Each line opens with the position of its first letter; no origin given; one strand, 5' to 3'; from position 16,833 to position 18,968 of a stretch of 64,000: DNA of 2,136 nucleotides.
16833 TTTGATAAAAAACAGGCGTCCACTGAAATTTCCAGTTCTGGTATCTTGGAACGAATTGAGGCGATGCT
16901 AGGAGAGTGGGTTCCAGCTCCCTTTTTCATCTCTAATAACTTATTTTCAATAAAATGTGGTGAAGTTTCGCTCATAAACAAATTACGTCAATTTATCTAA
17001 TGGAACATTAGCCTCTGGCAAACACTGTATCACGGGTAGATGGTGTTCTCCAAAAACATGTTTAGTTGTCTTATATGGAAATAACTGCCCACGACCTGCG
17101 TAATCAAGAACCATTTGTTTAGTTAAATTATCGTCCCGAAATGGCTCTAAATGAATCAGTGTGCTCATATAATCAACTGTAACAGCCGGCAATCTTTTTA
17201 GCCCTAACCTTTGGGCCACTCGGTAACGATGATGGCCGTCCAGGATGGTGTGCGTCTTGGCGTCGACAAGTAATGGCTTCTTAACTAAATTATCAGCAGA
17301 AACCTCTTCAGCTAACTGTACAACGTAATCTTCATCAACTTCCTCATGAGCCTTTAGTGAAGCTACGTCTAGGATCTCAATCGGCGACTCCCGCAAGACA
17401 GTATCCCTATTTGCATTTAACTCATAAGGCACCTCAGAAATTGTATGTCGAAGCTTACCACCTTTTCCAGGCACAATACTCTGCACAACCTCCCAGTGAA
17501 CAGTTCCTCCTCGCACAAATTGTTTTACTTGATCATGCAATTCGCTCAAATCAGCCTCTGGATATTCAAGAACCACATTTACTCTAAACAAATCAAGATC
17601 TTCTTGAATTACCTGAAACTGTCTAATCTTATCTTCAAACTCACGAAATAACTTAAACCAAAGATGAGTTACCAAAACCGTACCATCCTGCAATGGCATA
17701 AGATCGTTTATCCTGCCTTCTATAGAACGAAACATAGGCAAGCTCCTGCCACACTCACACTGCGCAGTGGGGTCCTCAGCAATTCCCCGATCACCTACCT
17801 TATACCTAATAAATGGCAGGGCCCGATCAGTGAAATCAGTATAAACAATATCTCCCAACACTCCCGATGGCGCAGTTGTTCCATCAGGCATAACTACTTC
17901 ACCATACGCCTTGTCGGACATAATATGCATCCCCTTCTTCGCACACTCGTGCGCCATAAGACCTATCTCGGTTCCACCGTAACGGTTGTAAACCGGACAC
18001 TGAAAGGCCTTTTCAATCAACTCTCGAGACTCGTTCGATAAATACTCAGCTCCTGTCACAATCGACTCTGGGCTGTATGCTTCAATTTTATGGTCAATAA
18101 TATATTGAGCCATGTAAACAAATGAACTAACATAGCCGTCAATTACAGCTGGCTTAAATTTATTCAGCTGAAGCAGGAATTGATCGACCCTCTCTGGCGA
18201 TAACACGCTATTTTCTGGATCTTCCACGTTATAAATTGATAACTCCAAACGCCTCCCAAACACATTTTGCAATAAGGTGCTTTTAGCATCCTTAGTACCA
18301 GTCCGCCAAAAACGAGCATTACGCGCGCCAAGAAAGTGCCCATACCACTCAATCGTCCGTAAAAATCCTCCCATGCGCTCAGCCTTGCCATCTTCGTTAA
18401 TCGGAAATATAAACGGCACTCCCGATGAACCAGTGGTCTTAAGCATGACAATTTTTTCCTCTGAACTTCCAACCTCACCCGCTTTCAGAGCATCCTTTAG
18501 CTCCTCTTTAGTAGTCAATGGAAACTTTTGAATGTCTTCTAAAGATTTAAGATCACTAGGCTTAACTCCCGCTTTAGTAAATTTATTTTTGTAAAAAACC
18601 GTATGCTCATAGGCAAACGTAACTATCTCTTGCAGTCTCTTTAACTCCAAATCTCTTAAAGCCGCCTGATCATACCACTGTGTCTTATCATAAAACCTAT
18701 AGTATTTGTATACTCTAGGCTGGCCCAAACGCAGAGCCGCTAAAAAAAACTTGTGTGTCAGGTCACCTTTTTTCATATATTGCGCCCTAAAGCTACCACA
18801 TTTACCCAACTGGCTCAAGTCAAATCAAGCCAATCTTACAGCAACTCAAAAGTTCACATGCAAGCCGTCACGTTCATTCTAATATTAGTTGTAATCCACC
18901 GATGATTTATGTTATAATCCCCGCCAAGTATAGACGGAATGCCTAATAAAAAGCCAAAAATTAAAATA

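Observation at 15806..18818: CapK-like adenylating enzyme fused to a C-terminal ParB/sulfiredoxin-like domain, co-operonic with a HisC/CobD-like PLP enzyme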

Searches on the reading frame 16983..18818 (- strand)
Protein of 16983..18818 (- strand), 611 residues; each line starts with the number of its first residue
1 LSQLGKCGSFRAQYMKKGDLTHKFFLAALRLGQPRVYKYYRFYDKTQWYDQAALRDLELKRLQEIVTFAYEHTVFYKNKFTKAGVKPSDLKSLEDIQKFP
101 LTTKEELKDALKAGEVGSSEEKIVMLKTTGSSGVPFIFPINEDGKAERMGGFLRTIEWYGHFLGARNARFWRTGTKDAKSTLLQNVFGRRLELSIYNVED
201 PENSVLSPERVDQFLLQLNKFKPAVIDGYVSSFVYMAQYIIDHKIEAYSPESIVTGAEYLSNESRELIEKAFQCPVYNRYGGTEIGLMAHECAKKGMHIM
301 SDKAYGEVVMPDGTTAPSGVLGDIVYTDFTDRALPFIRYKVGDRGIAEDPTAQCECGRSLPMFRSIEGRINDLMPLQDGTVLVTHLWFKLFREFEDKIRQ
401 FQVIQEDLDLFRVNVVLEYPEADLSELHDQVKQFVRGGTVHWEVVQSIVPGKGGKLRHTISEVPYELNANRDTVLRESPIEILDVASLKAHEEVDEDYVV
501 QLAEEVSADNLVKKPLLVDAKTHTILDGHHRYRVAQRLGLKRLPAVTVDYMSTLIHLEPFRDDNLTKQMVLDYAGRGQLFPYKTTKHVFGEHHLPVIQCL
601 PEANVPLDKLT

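Call 3: search_protein_families(library=pfam, proteins=[window:16983-18818:-], max_evalue=0.01)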
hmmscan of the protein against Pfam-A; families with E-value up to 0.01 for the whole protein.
window:16983-18818:- (611 aa): 1 family
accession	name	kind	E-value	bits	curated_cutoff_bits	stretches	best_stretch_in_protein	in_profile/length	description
PF02195.25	ParB_N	-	4.1e-05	24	26.3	1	475-549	3-79/95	ParB N-terminal domain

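Call 4: search_protein_families(library=ncbifam, proteins=[window:16983-18818:-], max_evalue=0.01)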
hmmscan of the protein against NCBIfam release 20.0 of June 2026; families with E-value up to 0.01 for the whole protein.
window:16983-18818:- (611 aa): 9 families
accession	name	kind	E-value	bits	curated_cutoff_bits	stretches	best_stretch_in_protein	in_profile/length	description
NF045666.1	DVU1553_fam_AMP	equivalog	1.5e-38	132.7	300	2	209-370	169-331/331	DVU_1553 family AMP-dependent CoA ligase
NF041878.1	paak_haloarch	equivalog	5.5e-37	127.4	700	2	245-403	197-357/427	phenylacetate--CoA ligase PaaK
TIGR02155.1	PA_CoA_ligase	equivalog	3.2e-34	118.2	646.3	2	218-390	163-337/422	phenylacetate--CoA ligase PaaK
NF053551.1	FlxY_rubin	equivalog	6.4e-28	97.6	520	2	261-435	215-387/424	flexirubin biosynthesis putative acyl-CoA ligase FlxY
TIGR03335.1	F390_ftsA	equivalog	2.2e-19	69.5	458.7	2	218-359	172-319/445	coenzyme F390 synthetase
TIGR02304.1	aden_form_hyp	equivalog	4.6e-18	65.4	251.9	1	37-419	7-379/430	F390 synthetase-related protein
NF041217.1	BagE_FevW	exception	7.2e-16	58.2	800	1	254-392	198-336/424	bagremycin/ferroverdin synthetase BagE/FevW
NF053625.1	SerKinSerKArch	equivalog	1.1e-14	54.1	380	1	482-557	18-97/244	ADP-dependent L-serine kinase SerK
NF033589.0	staphy_B_SbnI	equivalog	0.0028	17.1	350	1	480-549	8-80/254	bifunctional transcriptional regulator/O-phospho-L-serine synthase SbnI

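Call 7: find_homologous_proteins(query=window:16983-18818:-, max_evalue=0.00001)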
Query window:16983-18818:- (611 aa): 137 proteins with E <= 0.00001 among 8000 candidates; the best 120 are listed.
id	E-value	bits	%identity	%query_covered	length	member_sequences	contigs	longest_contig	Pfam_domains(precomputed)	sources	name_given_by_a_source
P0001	0.0e+0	1372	100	98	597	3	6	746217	PF27533.1,PF02195.27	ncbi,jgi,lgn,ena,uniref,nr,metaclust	ncbi:MAG: hypothetical protein COW24_03625 [Candidatus Kerfeldbacteria bacterium CG15_BIG_FIL_POST_R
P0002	1.9e-202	692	50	97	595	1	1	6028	PF27533.1,PF02195.27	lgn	-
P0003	1.2e-179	617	65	68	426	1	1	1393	PF00501.35,PF02195.27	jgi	jgi:hypothetical protein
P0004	2.3e-150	520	50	76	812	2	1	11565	PF00155.28,PF27533.1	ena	-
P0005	8.2e-145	502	49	76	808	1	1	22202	PF00155.28,PF27533.1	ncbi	ncbi:MAG: histidinol-phosphate transaminase [archaeon]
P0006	3.1e-134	467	49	74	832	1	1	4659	PF00155.28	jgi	jgi:histidinol-phosphate aminotransferase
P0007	1.5e-132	461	47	73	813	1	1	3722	PF00155.28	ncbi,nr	ncbi:MAG: aminotransferase class I/II-fold pyridoxal phosphate-dependent enzyme [Elusimicrobiaceae b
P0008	3.1e-132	460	46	74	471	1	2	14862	PF27533.1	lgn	-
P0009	6.7e-131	456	48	74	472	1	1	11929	PF27533.1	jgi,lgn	jgi:phenylacetate-CoA ligase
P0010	1.6e-123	432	43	78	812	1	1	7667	PF00155.28,PF27533.1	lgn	-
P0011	1.3e-117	412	54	56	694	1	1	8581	PF00155.28,PF27533.1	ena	-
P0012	8.9e-113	396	52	58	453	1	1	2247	PF27533.1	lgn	-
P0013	1.5e-110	389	41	74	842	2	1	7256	PF00155.28,PF27533.1,PF01053.27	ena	-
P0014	3.0e-110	388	41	75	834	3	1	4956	PF00155.28,PF00266.26,PF01053.27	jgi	jgi:phenylacetate-CoA ligase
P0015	3.2e-106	374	40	76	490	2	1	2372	PF27533.1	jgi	jgi:phenylacetate-CoA ligase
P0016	2.7e-100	355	42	71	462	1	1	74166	-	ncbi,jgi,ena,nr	ncbi:MAG TPA: hypothetical protein VK009_02665 [Chloroflexota bacterium]|nr:hypothetical protein [Ch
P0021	4.9e-85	305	37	74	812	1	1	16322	PF00155.28,PF27533.1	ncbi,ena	-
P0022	6.4e-85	304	37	74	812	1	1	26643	PF00155.28,PF27533.1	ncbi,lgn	-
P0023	3.0e-84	302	36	75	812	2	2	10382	PF00155.28,PF27533.1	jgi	-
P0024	3.7e-84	302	36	79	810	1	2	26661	PF00155.28,PF27533.1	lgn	-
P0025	3.8e-84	302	36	74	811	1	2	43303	PF00155.28,PF27533.1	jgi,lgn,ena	-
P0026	6.7e-73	264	37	72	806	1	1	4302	PF00155.28,PF27533.1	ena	-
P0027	3.0e-64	236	38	55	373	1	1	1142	PF27533.1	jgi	jgi:phenylacetate-CoA ligase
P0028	9.4e-60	221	32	69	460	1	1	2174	PF27533.1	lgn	-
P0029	6.9e-59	218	32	70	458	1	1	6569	PF27533.1,PF00501.35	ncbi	-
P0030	1.2e-57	214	33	72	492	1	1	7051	PF27533.1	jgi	jgi:phenylacetate-CoA ligase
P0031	1.7e-55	207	30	71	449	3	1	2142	PF27533.1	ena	-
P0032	1.5e-54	204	30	72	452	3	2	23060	PF27533.1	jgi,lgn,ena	-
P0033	2.9e-54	203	52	31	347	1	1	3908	PF00155.28,PF27533.1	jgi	jgi:hypothetical protein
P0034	1.3e-52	197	31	69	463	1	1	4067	PF27533.1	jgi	-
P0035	1.4e-52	197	31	72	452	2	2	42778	PF27533.1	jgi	-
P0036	6.9e-52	195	31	67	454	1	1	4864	PF27533.1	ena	-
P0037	1.1e-51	194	31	70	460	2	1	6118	PF27533.1,PF00501.35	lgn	-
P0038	2.2e-51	193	30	73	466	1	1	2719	PF27533.1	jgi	jgi:phenylacetate-CoA ligase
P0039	4.8e-51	192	32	69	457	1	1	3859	PF27533.1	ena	-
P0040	8.3e-50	188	30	70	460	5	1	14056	PF27533.1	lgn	-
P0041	4.7e-49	186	31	73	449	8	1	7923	PF27533.1,PF00501.35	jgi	-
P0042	2.5e-48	183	30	69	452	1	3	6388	PF27533.1,PF00501.35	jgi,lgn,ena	-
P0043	3.7e-48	183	29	71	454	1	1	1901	PF27533.1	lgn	-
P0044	1.0e-47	181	30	73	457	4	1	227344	PF27533.1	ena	-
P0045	1.3e-47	181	30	69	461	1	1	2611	PF27533.1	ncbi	ncbi:MAG: hypothetical protein V3T31_09660, partial [candidate division Zixibacteria bacterium]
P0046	1.5e-47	181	31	70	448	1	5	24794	PF27533.1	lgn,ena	-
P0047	2.8e-47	180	29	70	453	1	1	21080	PF27533.1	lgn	-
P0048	3.1e-46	176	29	71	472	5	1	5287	PF27533.1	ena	-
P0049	8.3e-45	172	30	72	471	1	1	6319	PF27533.1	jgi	jgi:phenylacetate-CoA ligase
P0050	9.2e-45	172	30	69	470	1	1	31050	PF27533.1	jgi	jgi:phenylacetate-CoA ligase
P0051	2.1e-44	170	28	69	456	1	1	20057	PF27533.1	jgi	jgi:phenylacetate-CoA ligase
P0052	2.3e-44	170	29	63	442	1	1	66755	PF27533.1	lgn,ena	-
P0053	4.9e-44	169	29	71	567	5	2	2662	PF27533.1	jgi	-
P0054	5.9e-44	169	29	72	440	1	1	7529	PF27533.1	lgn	-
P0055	6.3e-44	169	30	62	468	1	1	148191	PF27533.1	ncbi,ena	-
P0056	7.3e-42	162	29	70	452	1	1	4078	PF27533.1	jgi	-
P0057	8.1e-42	162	29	69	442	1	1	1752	PF27533.1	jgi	jgi:phenylacetate-CoA ligase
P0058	8.8e-42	162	30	66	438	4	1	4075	PF27533.1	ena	-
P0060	2.8e-40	157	28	69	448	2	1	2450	PF27533.1,PF00501.35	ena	-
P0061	6.6e-40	155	28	69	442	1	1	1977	PF27533.1,PF00501.35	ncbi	-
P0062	1.7e-39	154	29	61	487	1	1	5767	PF27533.1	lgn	-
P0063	5.2e-39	153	28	71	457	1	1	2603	PF27533.1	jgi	jgi:phenylacetate-CoA ligase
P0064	8.3e-39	152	36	47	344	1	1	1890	PF27533.1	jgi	jgi:phenylacetate-CoA ligase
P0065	1.3e-38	151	26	72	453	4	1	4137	PF27533.1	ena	-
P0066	1.5e-37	148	28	68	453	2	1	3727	PF27533.1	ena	-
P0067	2.1e-37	147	28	70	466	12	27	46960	PF27533.1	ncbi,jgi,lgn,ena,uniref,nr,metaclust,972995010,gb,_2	ncbi:MAG: hypothetical protein PWP44_38 [Thermacetogenium sp.]|uniref:Acetyl-CoA ligase-like protein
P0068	1.7e-36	144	26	67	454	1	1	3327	PF27533.1,PF00501.35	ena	-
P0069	1.8e-35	141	29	69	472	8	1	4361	PF27533.1,PF00501.35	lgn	-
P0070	1.5e-34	138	26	70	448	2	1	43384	PF27533.1,PF00501.35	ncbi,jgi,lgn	ncbi:MAG: phenylacetate-CoA ligase [Planctomycetota bacterium]|jgi:phenylacetate-CoA ligase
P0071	4.3e-34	136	27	67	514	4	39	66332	PF27533.1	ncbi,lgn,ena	-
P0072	8.4e-33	132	24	74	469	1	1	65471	PF27533.1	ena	-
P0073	3.2e-32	130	25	69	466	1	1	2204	PF27533.1,PF00501.35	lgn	-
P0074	3.2e-32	130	29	73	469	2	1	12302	PF27533.1,PF00501.35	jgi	jgi:phenylacetate-CoA ligase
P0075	4.6e-32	130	28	68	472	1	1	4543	PF27533.1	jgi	-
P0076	9.1e-32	129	29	61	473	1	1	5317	PF27533.1,PF00501.35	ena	-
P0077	3.0e-31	127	29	67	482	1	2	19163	PF27533.1,PF00501.35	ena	-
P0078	7.1e-31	126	29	69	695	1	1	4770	PF13673.14,PF27533.1,PF13508.14,PF00501.35,PF00583.32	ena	-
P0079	8.3e-31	125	28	66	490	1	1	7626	PF27533.1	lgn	-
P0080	4.5e-30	123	27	73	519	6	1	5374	PF27533.1,PF00501.35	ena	-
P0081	8.4e-30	122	28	66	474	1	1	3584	PF27533.1,PF00501.35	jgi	jgi:phenylacetate-CoA ligase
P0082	1.0e-29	122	28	66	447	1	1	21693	PF27533.1,PF00501.35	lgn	-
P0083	2.3e-29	121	28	64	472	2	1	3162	PF27533.1,PF00501.35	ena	-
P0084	4.8e-29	120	28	69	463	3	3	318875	PF27533.1,PF00501.35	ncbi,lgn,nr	ncbi:MAG: hypothetical protein KJZ84_03260 [Bryobacteraceae bacterium]|nr:hypothetical protein [Bryo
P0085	6.0e-29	119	27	66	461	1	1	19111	PF27533.1,PF00501.35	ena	-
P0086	7.9e-29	119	28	66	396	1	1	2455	PF27533.1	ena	-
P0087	1.9e-28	118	28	67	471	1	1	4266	PF27533.1,PF00501.35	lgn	-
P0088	1.9e-28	118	27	75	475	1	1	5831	PF27533.1,PF00501.35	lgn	-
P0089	2.8e-28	117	29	61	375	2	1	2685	PF27533.1,PF00501.35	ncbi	ncbi:MAG: phenylacetate--CoA ligase family protein, partial [Calditrichaeota bacterium]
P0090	2.2e-27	114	26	72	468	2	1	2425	PF27533.1,PF00501.35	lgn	-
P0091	2.3e-27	114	28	68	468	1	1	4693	PF27533.1,PF00501.35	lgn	-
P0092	3.4e-27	114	25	62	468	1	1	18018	PF27533.1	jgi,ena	-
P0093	4.0e-27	113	28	69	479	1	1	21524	PF27533.1,PF00501.35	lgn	-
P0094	8.7e-27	112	26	66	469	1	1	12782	PF27533.1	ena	-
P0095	1.2e-26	112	28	60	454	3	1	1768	PF27533.1,PF00501.35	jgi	-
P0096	2.6e-26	111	27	61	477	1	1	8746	PF27533.1,PF00501.35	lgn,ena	-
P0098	8.7e-26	109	27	66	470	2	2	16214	PF27533.1,PF00501.35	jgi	jgi:phenylacetate-CoA ligase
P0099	2.1e-25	108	28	66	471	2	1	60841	PF27533.1,PF00501.35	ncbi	ncbi:MAG: phenylacetate--CoA ligase family protein [Desulfobacteraceae bacterium]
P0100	2.9e-25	107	26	71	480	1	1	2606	PF27533.1,PF00501.35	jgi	jgi:phenylacetate-CoA ligase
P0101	7.0e-25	106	26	74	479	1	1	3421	PF27533.1,PF00501.35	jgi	jgi:phenylacetate-CoA ligase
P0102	7.7e-25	106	27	61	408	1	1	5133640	PF27533.1,PF00501.35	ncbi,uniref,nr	ncbi:phenylacetate--CoA ligase family protein [Priestia filamentosa]|uniref:hypothetical protein n=1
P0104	1.4e-24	105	28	67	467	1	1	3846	PF27533.1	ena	-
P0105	1.7e-24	105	27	70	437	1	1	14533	PF27533.1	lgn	-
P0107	3.9e-24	103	27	67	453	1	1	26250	PF27533.1,PF00501.35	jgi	jgi:phenylacetate-CoA ligase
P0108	5.0e-24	103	27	63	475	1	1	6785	PF27533.1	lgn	-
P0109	2.2e-23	101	29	61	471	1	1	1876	PF27533.1,PF00501.35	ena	-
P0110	3.1e-23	100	27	69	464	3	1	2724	PF27533.1,PF00501.35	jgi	-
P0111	3.3e-23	100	26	76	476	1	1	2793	PF27533.1,PF00501.35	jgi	-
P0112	3.4e-23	100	29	34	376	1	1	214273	PF27533.1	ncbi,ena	-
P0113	3.8e-23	100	25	66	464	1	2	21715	PF27533.1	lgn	-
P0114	6.6e-23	99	26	72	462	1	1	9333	PF27533.1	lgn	-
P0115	4.4e-22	97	30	53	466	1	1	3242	PF27533.1,PF00501.35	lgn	-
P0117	1.5e-21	95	25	72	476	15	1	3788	PF27533.1,PF00501.35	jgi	jgi:phenylacetate-CoA ligase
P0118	5.3e-21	93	27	68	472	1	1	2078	PF27533.1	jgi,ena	-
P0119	5.5e-21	93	28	66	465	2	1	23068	PF27533.1,PF00501.35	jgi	jgi:phenylacetate-CoA ligase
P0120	9.2e-21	92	28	68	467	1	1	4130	PF27533.1,PF00501.35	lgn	-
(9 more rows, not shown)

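Call 12: find_encoding_contigs(protein=P0002, flank=6000, max_places=3)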
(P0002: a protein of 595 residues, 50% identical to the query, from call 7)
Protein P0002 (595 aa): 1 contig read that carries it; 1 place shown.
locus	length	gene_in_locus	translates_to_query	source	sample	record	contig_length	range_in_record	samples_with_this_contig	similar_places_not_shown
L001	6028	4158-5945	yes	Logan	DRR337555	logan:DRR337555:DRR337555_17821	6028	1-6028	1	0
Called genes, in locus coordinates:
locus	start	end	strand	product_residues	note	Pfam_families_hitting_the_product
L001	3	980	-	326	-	?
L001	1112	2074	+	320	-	PF00106:adh_short (weak), PF01073:3Beta_HSD, PF01370:Epimerase, PF02719:Polysacc_synt_2, PF04321:RmlD_sub_bind, PF13460:NAD_binding_10 (weak), PF16363:GDP_Man_Dehyd, PF07993:NAD_binding_4 (weak), +1 more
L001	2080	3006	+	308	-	PF00535:Glycos_transf_2, PF10111:Glyco_tranf_2_2 (weak)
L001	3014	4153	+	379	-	PF13439:Glyco_transf_4, PF13579:Glyco_trans_4_4 (weak), PF20706:GT4-conflict (weak), PF00534:Glycos_transf_1, PF13692:Glyco_trans_1_4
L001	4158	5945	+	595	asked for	PF27533:CapK_C (weak), PF02195:ParB_N (weak)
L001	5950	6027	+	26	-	?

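Call 13: find_encoding_contigs(protein=P0005, flank=8000, max_places=3)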
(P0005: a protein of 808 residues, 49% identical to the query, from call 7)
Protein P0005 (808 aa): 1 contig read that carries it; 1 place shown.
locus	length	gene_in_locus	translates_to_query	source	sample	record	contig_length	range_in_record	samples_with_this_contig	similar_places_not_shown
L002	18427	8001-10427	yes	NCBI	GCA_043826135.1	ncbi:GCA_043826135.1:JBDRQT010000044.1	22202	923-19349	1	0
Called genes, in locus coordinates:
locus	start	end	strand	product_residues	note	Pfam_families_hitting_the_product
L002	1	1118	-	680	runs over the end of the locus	PF01751:Toprim, PF01131:Topoisom_bac, PF01396:Zn_ribbon_Top1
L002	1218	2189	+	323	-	PF09376:NurA (faint)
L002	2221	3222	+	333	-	PF00294:PfkB, PF08543:Phos_pyr_kin (weak)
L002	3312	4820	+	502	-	-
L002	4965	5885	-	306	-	PF03547:Mem_trans, PF01758:SBF (weak)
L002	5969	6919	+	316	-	PF00535:Glycos_transf_2, PF10111:Glyco_tranf_2_2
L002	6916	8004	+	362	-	PF13439:Glyco_transf_4, PF20706:GT4-conflict (weak), PF00534:Glycos_transf_1, PF13692:Glyco_trans_1_4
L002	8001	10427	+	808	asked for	PF27533:CapK_C (weak), PF00155:Aminotran_1_2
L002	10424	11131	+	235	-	PF02811:PHP (weak), PF13263:PHP_C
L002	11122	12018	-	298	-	PF03706:LPG_synthase_TM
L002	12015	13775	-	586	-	PF02366:PMT (weak), PF13231:PMT_2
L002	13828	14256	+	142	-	PF00293:NUDIX, PF14815:NUDIX_4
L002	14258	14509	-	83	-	PF09656:PGPGW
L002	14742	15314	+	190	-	-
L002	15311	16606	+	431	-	PF13091:PLDc_2, PF00614:PLDc (faint), PF13091:PLDc_2, PF00932:LTD (weak)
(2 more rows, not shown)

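Call 14: find_encoding_contigs(protein=P0004, flank=8000, max_places=3)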
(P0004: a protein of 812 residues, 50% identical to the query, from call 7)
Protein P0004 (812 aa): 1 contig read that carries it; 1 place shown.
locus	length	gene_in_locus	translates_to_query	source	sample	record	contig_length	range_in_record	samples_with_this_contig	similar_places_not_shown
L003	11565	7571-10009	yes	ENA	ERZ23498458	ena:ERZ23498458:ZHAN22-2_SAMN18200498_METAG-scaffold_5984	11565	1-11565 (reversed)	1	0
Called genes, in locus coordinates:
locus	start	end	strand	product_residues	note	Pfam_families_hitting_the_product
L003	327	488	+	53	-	-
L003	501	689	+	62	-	-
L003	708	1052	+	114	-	-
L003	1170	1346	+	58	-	-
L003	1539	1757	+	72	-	-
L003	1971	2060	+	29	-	-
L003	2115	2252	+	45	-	-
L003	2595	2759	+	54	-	-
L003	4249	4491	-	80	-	-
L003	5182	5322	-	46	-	-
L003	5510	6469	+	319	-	PF00535:Glycos_transf_2, PF10111:Glyco_tranf_2_2 (weak)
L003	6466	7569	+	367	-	PF13439:Glyco_transf_4, PF13477:Glyco_trans_4_2, PF13579:Glyco_trans_4_4, PF20706:GT4-conflict, PF00534:Glycos_transf_1, PF13692:Glyco_trans_1_4, PF13524:Glyco_trans_1_2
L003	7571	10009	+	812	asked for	PF27533:CapK_C, PF00155:Aminotran_1_2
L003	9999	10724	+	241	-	PF02811:PHP, PF13263:PHP_C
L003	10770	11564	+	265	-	?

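Call 57: find_encoding_contigs(protein=P0009, flank=6000, max_places=1)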
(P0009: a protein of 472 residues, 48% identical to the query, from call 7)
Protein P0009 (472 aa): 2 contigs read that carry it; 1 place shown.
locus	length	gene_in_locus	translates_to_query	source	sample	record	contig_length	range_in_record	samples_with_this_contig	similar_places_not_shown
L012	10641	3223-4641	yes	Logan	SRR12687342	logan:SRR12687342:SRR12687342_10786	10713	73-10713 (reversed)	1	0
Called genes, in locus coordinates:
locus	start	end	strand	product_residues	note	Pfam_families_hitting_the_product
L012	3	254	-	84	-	?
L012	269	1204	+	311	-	PF00535:Glycos_transf_2, PF10111:Glyco_tranf_2_2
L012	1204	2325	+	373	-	PF13439:Glyco_transf_4, PF20706:GT4-conflict (weak), PF00534:Glycos_transf_1, PF13692:Glyco_trans_1_4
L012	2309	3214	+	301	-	PF13489:Methyltransf_23, PF08241:Methyltransf_11 (weak), PF08242:Methyltransf_12 (weak)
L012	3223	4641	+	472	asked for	PF27533:CapK_C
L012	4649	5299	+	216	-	PF12710:HAD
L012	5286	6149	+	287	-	PF08003:Methyltransf_9, PF13489:Methyltransf_23, PF05175:MTS, PF07021:MetW, PF13847:Methyltransf_31, PF08241:Methyltransf_11, PF08242:Methyltransf_12, PF13649:Methyltransf_25, +3 more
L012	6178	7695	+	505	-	PF09913:DUF2142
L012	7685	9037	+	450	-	PF09913:DUF2142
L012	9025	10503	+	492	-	-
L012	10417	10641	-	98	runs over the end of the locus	?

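Call 58: find_encoding_contigs(protein=P0025, flank=7000, max_places=1)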
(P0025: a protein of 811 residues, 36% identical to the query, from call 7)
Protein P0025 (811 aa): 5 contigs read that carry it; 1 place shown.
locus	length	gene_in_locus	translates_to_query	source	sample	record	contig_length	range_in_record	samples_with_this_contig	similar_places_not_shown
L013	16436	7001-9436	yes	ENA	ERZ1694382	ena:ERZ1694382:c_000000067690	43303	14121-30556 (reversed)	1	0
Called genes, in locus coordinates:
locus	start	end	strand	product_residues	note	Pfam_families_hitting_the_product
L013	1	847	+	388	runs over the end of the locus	PF03721:UDPG_MGDP_dh_N, PF00984:UDPG_MGDP_dh, PF03720:UDPG_MGDP_dh_C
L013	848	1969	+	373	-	PF02350:Epimerase_2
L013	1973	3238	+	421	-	PF03721:UDPG_MGDP_dh_N, PF00984:UDPG_MGDP_dh, PF03720:UDPG_MGDP_dh_C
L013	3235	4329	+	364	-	PF01073:3Beta_HSD, PF01370:Epimerase, PF02719:Polysacc_synt_2, PF04321:RmlD_sub_bind, PF07993:NAD_binding_4, PF16363:GDP_Man_Dehyd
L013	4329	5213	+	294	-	PF01370:Epimerase, PF04321:RmlD_sub_bind, PF16363:GDP_Man_Dehyd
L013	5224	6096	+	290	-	PF00483:NTP_transferase, PF12804:NTP_transf_3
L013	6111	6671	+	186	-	PF00908:dTDP_sugar_isom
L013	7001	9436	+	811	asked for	PF27533:CapK_C, PF00155:Aminotran_1_2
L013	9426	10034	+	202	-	PF12710:HAD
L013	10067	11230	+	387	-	-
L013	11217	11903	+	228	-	PF13489:Methyltransf_23, PF13847:Methyltransf_31, PF08241:Methyltransf_11, PF08242:Methyltransf_12, PF13649:Methyltransf_25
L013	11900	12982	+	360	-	PF13439:Glyco_transf_4, PF13477:Glyco_trans_4_2 (weak), PF13579:Glyco_trans_4_4, PF00534:Glycos_transf_1, PF13692:Glyco_trans_1_4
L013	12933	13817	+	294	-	-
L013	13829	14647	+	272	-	-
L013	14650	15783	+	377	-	-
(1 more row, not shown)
